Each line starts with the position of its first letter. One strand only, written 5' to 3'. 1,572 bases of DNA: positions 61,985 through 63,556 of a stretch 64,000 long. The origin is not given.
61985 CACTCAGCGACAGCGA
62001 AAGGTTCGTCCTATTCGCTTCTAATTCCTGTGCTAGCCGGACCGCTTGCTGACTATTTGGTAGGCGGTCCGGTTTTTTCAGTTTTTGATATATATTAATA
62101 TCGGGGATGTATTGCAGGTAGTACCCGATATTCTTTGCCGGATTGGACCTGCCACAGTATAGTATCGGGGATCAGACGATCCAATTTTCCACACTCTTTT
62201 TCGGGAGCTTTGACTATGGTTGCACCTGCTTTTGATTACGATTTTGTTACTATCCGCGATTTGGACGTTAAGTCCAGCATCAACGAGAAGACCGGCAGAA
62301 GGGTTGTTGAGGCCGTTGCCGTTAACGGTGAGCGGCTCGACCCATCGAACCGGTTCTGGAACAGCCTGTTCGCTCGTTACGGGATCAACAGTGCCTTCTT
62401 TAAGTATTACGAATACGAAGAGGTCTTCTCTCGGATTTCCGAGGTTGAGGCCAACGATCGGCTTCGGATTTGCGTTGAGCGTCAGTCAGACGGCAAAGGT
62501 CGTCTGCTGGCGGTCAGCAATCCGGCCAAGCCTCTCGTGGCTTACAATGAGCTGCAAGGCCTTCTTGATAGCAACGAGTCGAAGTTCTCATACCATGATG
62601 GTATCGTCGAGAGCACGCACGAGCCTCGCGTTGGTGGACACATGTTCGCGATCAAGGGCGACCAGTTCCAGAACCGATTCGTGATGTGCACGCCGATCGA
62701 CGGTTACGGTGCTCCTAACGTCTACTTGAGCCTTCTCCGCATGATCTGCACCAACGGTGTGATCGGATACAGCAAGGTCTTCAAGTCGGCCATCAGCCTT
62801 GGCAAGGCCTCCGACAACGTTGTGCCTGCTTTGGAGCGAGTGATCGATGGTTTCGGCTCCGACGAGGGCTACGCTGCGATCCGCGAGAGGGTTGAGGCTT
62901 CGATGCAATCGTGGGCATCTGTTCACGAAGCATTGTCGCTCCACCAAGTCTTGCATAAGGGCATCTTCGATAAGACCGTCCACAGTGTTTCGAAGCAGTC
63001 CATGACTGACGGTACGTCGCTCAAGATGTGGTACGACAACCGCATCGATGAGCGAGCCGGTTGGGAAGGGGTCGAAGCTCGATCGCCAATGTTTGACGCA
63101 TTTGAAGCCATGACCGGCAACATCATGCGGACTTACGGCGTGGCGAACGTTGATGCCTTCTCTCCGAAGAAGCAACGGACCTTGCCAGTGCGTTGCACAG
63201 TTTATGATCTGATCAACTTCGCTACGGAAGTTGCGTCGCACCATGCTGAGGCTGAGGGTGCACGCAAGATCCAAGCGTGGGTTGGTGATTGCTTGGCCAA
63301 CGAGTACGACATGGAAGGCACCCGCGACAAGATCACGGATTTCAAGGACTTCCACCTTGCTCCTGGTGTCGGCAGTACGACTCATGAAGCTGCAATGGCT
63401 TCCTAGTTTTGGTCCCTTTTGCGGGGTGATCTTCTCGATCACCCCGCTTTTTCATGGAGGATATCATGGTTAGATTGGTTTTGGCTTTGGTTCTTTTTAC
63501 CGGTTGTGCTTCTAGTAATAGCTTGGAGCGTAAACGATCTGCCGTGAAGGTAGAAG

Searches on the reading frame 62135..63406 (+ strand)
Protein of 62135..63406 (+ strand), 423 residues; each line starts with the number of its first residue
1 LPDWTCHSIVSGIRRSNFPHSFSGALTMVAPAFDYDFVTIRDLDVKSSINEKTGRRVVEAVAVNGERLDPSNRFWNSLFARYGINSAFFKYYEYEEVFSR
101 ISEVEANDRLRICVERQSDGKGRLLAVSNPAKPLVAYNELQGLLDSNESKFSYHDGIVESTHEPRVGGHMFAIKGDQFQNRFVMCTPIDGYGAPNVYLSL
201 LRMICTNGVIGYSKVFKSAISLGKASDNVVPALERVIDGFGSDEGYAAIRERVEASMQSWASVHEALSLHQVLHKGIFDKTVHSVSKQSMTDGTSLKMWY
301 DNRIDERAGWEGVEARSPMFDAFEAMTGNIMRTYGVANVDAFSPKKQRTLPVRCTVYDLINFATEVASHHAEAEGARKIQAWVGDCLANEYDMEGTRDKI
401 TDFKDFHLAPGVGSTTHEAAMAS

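Call 17: search_protein_families(library=phrogs, proteins=[window:62135-63406:+], max_evalue=0.001)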
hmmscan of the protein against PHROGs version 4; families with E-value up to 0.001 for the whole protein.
window:62135-63406:+ (423 aa): 0 families

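Call 84: search_protein_families(library=pfam, proteins=[window:62135-63406:+], max_evalue=0.001)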
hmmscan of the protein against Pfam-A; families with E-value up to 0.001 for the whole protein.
window:62135-63406:+ (423 aa): 1 family
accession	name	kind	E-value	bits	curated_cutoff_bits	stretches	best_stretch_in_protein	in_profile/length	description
PF06067.16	DUF932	-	3e-06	27.6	23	1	141-378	35-214/227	Domain of unknown function (DUF932)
